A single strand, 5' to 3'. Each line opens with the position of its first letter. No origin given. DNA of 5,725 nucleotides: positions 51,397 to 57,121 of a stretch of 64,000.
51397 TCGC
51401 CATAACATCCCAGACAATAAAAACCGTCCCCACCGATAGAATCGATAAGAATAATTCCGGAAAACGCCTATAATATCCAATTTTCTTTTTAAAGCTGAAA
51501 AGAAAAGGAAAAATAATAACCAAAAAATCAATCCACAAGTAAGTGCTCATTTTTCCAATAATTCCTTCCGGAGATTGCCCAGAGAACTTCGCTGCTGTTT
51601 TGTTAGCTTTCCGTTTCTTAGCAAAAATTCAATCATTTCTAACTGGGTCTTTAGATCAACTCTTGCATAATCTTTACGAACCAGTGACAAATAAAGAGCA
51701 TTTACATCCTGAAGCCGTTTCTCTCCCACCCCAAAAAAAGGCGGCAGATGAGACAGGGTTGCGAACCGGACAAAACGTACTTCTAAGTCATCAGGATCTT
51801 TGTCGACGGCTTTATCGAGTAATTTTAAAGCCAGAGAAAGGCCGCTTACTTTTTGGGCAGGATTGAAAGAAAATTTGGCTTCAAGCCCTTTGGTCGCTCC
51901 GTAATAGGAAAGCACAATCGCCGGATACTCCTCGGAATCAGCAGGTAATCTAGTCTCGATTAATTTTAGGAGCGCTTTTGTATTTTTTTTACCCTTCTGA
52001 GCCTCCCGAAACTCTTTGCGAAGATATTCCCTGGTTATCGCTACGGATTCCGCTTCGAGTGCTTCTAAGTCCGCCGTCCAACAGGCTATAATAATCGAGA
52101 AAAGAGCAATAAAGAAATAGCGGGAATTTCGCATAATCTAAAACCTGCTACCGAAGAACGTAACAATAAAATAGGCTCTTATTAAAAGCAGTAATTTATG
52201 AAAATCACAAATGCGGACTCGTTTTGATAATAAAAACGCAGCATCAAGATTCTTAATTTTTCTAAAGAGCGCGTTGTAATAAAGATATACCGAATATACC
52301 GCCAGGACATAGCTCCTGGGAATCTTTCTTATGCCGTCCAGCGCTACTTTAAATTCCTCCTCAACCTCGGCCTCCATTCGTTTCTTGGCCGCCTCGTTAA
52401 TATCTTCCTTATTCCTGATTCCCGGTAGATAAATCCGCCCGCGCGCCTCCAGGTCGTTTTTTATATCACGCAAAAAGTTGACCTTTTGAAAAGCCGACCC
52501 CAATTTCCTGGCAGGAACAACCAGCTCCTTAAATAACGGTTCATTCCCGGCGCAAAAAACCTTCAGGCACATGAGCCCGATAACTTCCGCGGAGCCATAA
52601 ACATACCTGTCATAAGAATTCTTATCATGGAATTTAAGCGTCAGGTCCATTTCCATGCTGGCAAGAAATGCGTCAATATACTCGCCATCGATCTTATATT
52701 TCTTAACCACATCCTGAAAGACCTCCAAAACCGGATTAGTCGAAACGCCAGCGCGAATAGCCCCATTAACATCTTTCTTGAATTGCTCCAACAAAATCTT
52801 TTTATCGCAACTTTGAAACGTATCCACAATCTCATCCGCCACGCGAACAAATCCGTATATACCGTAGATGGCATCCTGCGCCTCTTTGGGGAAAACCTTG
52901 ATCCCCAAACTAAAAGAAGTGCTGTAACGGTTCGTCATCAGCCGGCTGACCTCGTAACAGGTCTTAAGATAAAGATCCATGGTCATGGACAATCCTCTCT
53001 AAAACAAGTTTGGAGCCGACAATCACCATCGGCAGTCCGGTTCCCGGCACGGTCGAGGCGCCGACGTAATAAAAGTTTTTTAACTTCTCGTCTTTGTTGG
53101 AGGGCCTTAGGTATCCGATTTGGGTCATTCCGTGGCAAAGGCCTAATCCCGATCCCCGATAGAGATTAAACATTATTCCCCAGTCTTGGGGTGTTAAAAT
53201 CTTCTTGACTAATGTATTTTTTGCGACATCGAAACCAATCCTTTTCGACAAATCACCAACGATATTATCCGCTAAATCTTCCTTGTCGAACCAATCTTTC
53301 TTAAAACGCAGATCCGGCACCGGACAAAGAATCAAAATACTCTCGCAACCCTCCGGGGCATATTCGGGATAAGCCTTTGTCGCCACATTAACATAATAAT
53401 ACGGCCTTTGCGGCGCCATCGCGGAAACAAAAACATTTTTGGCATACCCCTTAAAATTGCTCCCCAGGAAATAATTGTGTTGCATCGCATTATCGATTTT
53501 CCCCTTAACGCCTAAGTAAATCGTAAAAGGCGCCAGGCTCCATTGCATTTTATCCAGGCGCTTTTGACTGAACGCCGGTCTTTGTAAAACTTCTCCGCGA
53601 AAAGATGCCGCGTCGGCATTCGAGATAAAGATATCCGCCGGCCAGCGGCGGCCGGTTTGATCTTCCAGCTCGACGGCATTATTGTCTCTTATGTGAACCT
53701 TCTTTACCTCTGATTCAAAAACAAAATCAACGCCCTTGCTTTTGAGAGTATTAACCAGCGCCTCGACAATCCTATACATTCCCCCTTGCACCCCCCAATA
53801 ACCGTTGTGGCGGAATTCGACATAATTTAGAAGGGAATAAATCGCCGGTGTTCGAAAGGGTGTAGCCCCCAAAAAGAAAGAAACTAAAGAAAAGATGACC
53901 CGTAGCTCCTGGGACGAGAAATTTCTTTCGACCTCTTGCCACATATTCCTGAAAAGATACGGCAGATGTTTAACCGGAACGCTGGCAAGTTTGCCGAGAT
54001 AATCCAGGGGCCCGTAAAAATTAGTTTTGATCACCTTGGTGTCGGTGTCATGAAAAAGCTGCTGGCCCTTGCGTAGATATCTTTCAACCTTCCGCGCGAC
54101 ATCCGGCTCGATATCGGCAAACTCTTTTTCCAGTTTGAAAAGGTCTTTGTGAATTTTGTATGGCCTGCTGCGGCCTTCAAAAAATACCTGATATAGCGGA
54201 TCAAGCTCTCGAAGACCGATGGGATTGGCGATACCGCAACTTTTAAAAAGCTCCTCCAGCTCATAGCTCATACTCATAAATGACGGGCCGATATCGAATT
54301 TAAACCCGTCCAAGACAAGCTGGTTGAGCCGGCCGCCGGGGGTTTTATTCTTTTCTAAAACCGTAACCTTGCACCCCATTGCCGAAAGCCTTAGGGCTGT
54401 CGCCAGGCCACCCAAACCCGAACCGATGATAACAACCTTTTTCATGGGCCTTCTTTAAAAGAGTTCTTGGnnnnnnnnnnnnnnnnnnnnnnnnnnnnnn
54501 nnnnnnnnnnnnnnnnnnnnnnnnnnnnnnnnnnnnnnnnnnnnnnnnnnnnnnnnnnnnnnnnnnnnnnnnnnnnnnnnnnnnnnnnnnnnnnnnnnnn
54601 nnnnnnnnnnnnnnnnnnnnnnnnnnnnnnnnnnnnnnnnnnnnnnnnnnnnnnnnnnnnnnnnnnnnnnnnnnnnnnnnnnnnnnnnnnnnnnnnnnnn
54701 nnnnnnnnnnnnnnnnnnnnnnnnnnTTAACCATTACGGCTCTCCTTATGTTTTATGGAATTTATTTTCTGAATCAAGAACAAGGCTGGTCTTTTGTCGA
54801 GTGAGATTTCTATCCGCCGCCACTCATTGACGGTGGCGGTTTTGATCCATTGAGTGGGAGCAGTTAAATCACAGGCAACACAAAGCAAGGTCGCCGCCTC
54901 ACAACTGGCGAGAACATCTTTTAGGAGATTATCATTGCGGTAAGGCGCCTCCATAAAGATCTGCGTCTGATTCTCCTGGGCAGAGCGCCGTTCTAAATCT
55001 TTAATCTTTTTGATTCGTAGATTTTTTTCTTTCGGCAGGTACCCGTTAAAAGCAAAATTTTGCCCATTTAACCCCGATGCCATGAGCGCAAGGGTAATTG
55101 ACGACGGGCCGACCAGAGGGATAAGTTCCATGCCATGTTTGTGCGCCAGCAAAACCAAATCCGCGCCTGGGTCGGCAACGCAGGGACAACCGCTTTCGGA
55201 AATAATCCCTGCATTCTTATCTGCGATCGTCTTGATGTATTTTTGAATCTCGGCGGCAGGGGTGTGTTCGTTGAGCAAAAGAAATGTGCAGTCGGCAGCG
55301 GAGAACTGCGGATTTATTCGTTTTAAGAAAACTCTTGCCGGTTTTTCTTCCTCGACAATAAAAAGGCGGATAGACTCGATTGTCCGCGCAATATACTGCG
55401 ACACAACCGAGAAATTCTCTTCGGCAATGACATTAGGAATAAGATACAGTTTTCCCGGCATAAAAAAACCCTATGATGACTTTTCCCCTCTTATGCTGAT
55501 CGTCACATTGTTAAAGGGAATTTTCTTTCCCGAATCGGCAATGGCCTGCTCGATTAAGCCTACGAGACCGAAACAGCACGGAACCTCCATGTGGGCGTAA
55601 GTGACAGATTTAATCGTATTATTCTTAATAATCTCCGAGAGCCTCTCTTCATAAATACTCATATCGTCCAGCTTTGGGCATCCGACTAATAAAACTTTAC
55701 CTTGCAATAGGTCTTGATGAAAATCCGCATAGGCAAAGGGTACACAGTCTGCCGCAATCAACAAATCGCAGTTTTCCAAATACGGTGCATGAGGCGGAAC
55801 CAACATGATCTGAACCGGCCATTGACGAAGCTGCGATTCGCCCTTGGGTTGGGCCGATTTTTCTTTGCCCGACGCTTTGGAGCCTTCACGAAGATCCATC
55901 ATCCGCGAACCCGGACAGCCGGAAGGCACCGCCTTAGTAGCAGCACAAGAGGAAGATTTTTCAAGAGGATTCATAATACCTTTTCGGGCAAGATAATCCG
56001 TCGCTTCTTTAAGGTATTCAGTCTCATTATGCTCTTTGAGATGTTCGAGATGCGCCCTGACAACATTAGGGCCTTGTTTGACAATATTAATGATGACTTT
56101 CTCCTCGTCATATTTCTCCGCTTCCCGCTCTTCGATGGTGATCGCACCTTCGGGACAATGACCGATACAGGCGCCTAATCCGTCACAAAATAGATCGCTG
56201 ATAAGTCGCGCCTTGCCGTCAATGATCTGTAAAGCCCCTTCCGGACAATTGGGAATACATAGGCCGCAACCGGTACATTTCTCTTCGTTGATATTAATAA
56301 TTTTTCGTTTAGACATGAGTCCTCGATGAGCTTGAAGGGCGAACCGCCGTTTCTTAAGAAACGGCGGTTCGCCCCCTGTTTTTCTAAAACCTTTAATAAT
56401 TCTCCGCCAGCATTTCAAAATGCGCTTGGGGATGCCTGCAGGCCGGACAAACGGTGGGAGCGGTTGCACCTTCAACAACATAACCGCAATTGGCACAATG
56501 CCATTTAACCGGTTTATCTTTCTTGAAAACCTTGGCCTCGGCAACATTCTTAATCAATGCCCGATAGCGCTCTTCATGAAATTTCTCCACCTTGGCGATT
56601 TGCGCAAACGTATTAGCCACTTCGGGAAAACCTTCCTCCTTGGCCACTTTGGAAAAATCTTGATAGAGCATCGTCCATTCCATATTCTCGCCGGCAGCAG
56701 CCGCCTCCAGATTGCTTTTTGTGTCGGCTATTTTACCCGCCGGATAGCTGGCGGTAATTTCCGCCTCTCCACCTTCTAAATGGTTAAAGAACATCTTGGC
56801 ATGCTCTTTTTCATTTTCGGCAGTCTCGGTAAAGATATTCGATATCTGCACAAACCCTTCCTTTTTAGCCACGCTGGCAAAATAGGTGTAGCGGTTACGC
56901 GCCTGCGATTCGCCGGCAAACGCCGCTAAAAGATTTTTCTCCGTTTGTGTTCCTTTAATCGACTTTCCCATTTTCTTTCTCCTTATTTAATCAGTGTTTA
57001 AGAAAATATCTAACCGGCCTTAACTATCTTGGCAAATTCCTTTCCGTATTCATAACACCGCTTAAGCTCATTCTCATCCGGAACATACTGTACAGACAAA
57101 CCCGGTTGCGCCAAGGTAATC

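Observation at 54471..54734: Small basic protein with three tandem CxxC-x9-HLC modules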

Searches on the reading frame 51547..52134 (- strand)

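Call 3: search_protein_families(library=pfam, proteins=[window:51547-52134:-], max_evalue=1)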
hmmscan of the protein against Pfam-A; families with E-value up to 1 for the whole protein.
window:51547-52134:- (195 aa): 3 families
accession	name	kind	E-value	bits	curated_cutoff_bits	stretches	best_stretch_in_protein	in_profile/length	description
PF13428.12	TPR_14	-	0.026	15.6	23.5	1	101-121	19-39/44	Tetratricopeptide repeat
PF15188.11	CCDC-167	-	0.2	12.4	27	1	160-194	15-49/84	Coiled-coil domain-containing protein 167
PF07730.19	HisKA_3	-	0.23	12.5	24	0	93-124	14-45/68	Histidine kinase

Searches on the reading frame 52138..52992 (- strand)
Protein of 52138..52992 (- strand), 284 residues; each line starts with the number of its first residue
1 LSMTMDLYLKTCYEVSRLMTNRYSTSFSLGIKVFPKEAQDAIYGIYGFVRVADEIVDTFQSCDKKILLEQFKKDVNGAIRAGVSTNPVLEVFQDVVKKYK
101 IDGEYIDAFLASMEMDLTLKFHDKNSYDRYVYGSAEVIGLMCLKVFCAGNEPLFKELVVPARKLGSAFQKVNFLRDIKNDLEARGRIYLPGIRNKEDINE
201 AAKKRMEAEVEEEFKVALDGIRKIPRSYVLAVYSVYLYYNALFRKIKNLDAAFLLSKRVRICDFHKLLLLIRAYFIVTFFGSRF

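Call 3: search_protein_families(library=pfam, proteins=[window:52138-52992:-], max_evalue=1)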
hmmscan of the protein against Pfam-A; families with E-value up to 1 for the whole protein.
window:52138-52992:- (284 aa): 3 families
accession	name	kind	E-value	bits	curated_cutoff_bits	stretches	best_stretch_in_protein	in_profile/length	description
PF00494.24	SQS_PSY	-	2.5e-47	162.3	26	1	21-261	2-259/263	Squalene/phytoene synthase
PF14132.11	DUF4299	-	0.049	13.7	31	1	12-75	119-183/301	Domain of unknown function (DUF4299)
PF09349.15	OHCU_decarbox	-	0.21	12.5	24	1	193-225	118-150/155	OHCU decarboxylase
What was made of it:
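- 52138..52992 (-): Context: phytoene/squalene synthase. Call 3.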

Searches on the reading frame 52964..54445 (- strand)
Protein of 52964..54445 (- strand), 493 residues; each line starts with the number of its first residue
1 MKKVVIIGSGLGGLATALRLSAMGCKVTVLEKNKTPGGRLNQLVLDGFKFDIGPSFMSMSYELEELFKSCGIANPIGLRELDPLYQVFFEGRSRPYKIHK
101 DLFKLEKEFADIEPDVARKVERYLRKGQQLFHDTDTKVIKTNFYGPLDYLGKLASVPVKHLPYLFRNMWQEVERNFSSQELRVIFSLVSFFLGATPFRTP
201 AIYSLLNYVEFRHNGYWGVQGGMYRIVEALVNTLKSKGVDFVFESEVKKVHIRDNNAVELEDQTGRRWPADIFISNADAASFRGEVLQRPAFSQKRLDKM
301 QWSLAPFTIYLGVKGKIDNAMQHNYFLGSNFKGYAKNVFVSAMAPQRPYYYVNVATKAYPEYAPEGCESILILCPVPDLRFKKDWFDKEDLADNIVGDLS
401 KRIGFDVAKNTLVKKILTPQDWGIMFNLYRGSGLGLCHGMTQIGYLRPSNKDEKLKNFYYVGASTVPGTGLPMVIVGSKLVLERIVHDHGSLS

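Call 3: search_protein_families(library=pfam, proteins=[window:52964-54445:-], max_evalue=1)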
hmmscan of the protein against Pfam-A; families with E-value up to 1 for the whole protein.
window:52964-54445:- (493 aa): 19 families
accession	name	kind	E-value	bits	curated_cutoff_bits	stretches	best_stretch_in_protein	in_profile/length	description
PF01593.30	Amino_oxidase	-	3.9e-30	105.9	19.8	1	11-473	1-430/443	Flavin containing amine oxidoreductase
PF13450.12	NAD_binding_8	-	3.8e-13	49.9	21.9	1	6-67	1-65/68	NAD(P)-binding Rossmann-like domain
PF01266.30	DAO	-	1.8e-10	41.3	27.9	2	3-37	1-35/353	FAD dependent oxidoreductase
PF07992.20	Pyr_redox_2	-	3.5e-09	36.9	26.1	2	2-37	1-37/291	Pyridine nucleotide-disulphide oxidoreductase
PF03486.20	HI0933_like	-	7.1e-08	32.6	50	2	3-40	2-39/244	HI0933-like protein Rossmann domain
PF00070.33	Pyr_redox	-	1.1e-07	32.7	22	1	3-37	1-35/82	Pyridine nucleotide-disulphide oxidoreductase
PF00890.30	FAD_binding_2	-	1.4e-06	28.2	20.4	1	4-38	2-36/414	FAD binding domain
PF12831.13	FAD_oxidored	-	4.3e-06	26.7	27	1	4-40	2-38/416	FAD dependent oxidoreductase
PF06100.17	MCRA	-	5.9e-05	22.6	23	1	2-69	2-75/495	MCRA family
PF01494.25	FAD_binding_3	-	0.0002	21.2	22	1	3-35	3-35/349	FAD binding domain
PF01946.23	Thi4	-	0.0059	16.3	26.2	1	3-39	19-56/235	Thi4 family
PF13738.12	Pyr_redox_3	-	0.0094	15.7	30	1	5-34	1-31/305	Pyridine nucleotide-disulphide oxidoreductase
PF01134.28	GIDA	-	0.01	15.4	22.1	1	3-33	1-31/391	Glucose inhibited division protein A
PF01262.27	AlaDh_PNT_C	-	0.014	15.3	23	1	3-38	30-65/214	Alanine dehydrogenase/PNT, C-terminal domain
PF04820.20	Trp_halogenase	-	0.021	14.1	21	0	3-36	1-38/458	Tryptophan halogenase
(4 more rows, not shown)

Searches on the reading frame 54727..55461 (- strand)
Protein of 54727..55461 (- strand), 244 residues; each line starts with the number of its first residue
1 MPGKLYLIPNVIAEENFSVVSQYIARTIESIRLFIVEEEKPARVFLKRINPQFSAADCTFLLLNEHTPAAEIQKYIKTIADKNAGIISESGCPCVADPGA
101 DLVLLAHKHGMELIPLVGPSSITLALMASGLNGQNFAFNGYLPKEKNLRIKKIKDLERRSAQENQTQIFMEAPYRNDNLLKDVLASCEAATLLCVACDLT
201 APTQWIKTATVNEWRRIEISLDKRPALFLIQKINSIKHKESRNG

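Call 3: search_protein_families(library=pfam, proteins=[window:54727-55461:-], max_evalue=1)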
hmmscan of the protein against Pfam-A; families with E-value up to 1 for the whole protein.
window:54727-55461:- (244 aa): 1 family
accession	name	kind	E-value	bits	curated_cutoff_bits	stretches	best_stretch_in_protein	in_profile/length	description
PF00590.25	TP_methylase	-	4.7e-06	27.1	27.8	1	65-212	63-209/212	Tetrapyrrole (Corrin/Porphyrin) Methylases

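Call 4: search_protein_families(library=ncbifam, proteins=[window:54727-55461:-], max_evalue=1)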
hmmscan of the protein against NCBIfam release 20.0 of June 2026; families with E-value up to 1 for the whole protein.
window:54727-55461:- (244 aa): 4 families
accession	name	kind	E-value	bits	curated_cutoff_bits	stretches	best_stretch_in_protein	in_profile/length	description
TIGR00096.1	TIGR00096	equivalog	1.1e-28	100.5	167.9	1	5-217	2-206/275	16S rRNA (cytidine(1402)-2'-O)-methyltransferase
NF011570.0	PRK14994.1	equivalog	2.6e-19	69.6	502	1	3-213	12-212/287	16S rRNA (cytidine(1402)-2'-O)-methyltransferase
TIGR00522.1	dph5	equivalog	0.14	11.5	114.3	1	80-136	73-128/258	diphthine synthase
TIGR00252.1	TIGR00252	hypoth_equivalog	0.15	12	69.05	1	42-73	82-113/123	YraN family protein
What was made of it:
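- On RsmI (16S rRNA C1402 2'-O-methyltransferase); applies to the neighbouring gene: 100.5 bits against 167.9, and 69.6 against 502 (call 4).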

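Call 84: search_solved_structures(query=window:54727-55461:-, max_evalue=0.001)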
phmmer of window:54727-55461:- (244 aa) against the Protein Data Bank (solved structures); distinct sequences matched with E-value up to 0.001: 6.
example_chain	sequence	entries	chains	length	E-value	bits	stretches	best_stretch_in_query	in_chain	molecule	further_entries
1wyz_A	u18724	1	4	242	8.7e-64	218.6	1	4-238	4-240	putative S-adenosylmethionine-dependent methyltransferase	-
5hw4_A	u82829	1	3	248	1.2e-17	67.7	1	3-213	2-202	Ribosomal RNA small subunit methyltransferase I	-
9pzg_V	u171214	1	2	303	1.6e-17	67.2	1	3-213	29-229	Ribosomal RNA small subunit methyltransferase I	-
3kwp_A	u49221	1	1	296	3.7e-12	49.7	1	3-187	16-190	Predicted methyltransferase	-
3ffy_A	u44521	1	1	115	6.6e-05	25.9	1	122-176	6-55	Putative tetrapyrrole (Corrin/porphyrin) methylase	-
3fq6_A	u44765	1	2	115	0.00011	25.2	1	122-176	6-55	Methyltransferase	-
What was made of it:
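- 54727..55461 (-): Context: 244-aa TP_methylase-fold SAM methyltransferase. It is a 1WYZ-type paralogue of RsmI, not RsmI itself. The adjacency is not conserved. Calls 3, 4, 84 for the classification.
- On RsmI (16S rRNA C1402 2'-O-methyltransferase); applies to the neighbouring gene: The best solved relative is 1wyz_A (E 8.7e-64), versus RsmI 5hw4 at 1.2e-17 (call 84).
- The enzyme is a 1WYZ-type paralogue of unknown substrate (call 84).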

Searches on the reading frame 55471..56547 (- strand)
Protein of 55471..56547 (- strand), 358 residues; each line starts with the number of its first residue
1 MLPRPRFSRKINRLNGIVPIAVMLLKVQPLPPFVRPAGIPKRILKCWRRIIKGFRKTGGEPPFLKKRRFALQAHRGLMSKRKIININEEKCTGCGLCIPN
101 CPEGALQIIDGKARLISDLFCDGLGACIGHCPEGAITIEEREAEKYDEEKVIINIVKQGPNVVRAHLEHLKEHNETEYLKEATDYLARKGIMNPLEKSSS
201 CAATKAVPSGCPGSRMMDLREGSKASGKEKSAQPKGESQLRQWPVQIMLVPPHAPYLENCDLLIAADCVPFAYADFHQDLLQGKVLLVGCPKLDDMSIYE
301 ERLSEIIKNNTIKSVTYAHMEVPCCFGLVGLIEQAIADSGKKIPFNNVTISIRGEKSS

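Call 3: search_protein_families(library=pfam, proteins=[window:55471-56547:-], max_evalue=1)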
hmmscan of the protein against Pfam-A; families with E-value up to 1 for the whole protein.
window:55471-56547:- (358 aa): 16 families
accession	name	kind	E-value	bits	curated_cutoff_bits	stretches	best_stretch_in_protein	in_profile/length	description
PF00037.32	Fer4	-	7.3e-12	45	21.1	2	85-106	2-23/24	4Fe-4S binding domain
PF12838.12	Fer4_7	-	7.9e-10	39.5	27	2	80-105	27-52/52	4Fe-4S dicluster domain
PF13237.11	Fer4_10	-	1.3e-09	38.2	25.5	1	84-132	2-53/53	4Fe-4S dicluster domain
PF12837.12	Fer4_6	-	2.7e-08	33.8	25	1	83-106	1-24/24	4Fe-4S binding domain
PF13187.11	Fer4_9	-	2e-07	31.4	27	1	90-136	1-52/52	4Fe-4S dicluster domain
PF14697.11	Fer4_21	-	1.7e-06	28.5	35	1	86-137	3-58/59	4Fe-4S dicluster domain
PF13484.11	Fer4_16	-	6.5e-06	27.3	30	2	90-107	1-18/66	4Fe-4S double cluster binding domain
PF25160.1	LdpA_Fe-S-bd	-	2.7e-05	24.3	27.6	1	85-107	22-44/49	LdpA Fe-S cluster-binding domain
PF12797.12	Fer4_2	-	0.0001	22.5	24.5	1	86-103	5-22/22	4Fe-4S binding domain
PF12798.12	Fer4_3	-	0.00053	21.1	27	1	91-105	1-15/15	4Fe-4S binding domain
PF13183.11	Fer4_8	-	0.0015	19.5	27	1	89-104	52-67/68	4Fe-4S dicluster domain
PF12800.12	Fer4_4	-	0.0033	18.1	24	1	89-104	2-17/17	4Fe-4S binding domain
PF13459.11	Fer4_15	-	0.0042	18.2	22.4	1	84-116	1-33/66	4Fe-4S single cluster domain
PF13534.11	Fer4_17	-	0.0088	17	22.2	1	89-104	44-59/61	4Fe-4S dicluster domain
PF17179.9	Fer4_22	-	0.078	14.3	27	1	81-103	71-93/95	4Fe-4S dicluster domain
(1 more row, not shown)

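Call 64: search_protein_families(library=ncbifam, proteins=[window:55471-56547:-], max_evalue=0.01)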
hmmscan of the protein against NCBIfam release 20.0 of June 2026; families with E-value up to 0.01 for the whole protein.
window:55471-56547:- (358 aa): 67 families (the best 25 are shown)
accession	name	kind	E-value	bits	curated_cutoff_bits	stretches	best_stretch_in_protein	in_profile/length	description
NF038196.1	ferrodoxin_EFR1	subfamily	6.7e-11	42.7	75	1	73-144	169-239/242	EFR1 family ferrodoxin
NF040864.1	HgcB_ferredoxin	equivalog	3.1e-10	39.8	99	1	84-139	9-64/93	mercury methylation ferredoxin HgcB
TIGR02700.1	flavo_MJ0208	hypoth_equivalog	4.2e-10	39.3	251.35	1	77-138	136-196/234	dihydromethanopterin reductase (acceptor)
TIGR02179.1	PorD_KorD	subfamily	5.7e-10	39.2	60.05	1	86-140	22-76/78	2-oxoacid:acceptor oxidoreductase, delta subunit, pyruvate/2-ketoisovalerate family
TIGR01944.1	rnfB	subfamily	7.5e-10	38.7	68.7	1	70-150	94-176/190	RnfABCDGE type electron transport complex subunit B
NF005506.0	PRK07118.1-5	equivalog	1.6e-09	37.6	388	2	82-113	163-194/279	Fe-S cluster domain-containing protein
NF040770.1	hetero_SS_HdrA2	exception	3.5e-09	35.4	1100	1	85-145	573-632/777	CoB-CoM heterodisulfide reductase HdrA2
NF005415.0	PRK06991.1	equivalog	2.4e-08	34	281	1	64-138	60-134/284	electron transport complex subunit RsxB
NF040684.1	PorD_Arch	equivalog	2.7e-08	33.8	120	1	86-140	29-83/85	pyruvate synthase subunit PorD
NF005503.0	PRK07118.1-2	equivalog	3.1e-08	33.2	252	1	80-116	158-194/292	RnfABCDGE type electron transport complex subunit B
NF041778.1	hetero_SS_HdrA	equivalog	6e-08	31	1400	1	79-141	577-638/771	ferredoxin:CoB-CoM heterodisulfide reductase subunit HdrA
NF007202.0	PRK09623.1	equivalog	6.3e-08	32.9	166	1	85-142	47-104/105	3-methyl-2-oxobutanoate dehydrogenase subunit delta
NF043039.1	HgcAB_like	equivalog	6.3e-08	32.6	285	1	79-136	290-349/350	HgcAB-like fusion protein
NF043069.1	T4HPD_activ_SAM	equivalog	1.2e-07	31.4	425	1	82-156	44-114/299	trans-4-hydroxy-L-proline dehydratase activase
NF041891.1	hdrA_Methbact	equivalog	1.4e-07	30.1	1300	1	73-145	556-627/762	ferredoxin:CoB-CoM heterodisulfide reductase subunit HdrA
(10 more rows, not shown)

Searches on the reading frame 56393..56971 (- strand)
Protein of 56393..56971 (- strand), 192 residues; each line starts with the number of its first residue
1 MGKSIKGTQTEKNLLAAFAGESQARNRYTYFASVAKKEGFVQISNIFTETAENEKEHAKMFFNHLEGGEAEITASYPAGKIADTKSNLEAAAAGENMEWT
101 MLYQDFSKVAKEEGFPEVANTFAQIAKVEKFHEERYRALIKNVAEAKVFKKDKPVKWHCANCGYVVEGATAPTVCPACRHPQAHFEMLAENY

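Call 64: search_protein_families(library=ncbifam, proteins=[window:56393-56971:-], max_evalue=0.01)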
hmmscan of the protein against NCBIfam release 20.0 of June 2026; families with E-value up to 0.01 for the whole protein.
window:56393-56971:- (192 aa): 7 families
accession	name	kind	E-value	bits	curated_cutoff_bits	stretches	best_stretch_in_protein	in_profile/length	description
NF045767.1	RuberyRbr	equivalog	7.4e-90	300.2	200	1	3-192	2-194/194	rubrerythrin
NF045783.1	Nigrythrn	equivalog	8.1e-25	88.1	340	1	9-186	28-200/202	nigerythrin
NF045720.1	rubredox_RCKP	subfamily_domain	1.5e-05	24.5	45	1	157-182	4-28/34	RCKP-type rubredoxin-like domain-containing protein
NF045676.1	FeExpMbfA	equivalog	1.7e-05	24.4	450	0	10-63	8-61/318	iron exporter MbfA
NF033497.1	rubre_like_arch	subfamily_domain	0.001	18.7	32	1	159-178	3-22/34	rubrerythrin-like domain-containing protein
NF058679.1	EncB_fam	subfamily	0.0038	17.2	90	0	14-79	25-87/117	encapsulin nanocompartment ferritin-likeEncB family encapsulin nanocompartment ferritin-like cargo protein cargo protein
TIGR00100.1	hypA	equivalog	0.0056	16.7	88.1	0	144-184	58-99/116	hydrogenase maturation nickel metallochaperone HypA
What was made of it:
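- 56393..56971 (-): Context: rubrerythrin. NCBIfam NF045767, 300 bits against a cut-off of 200 (call 64).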
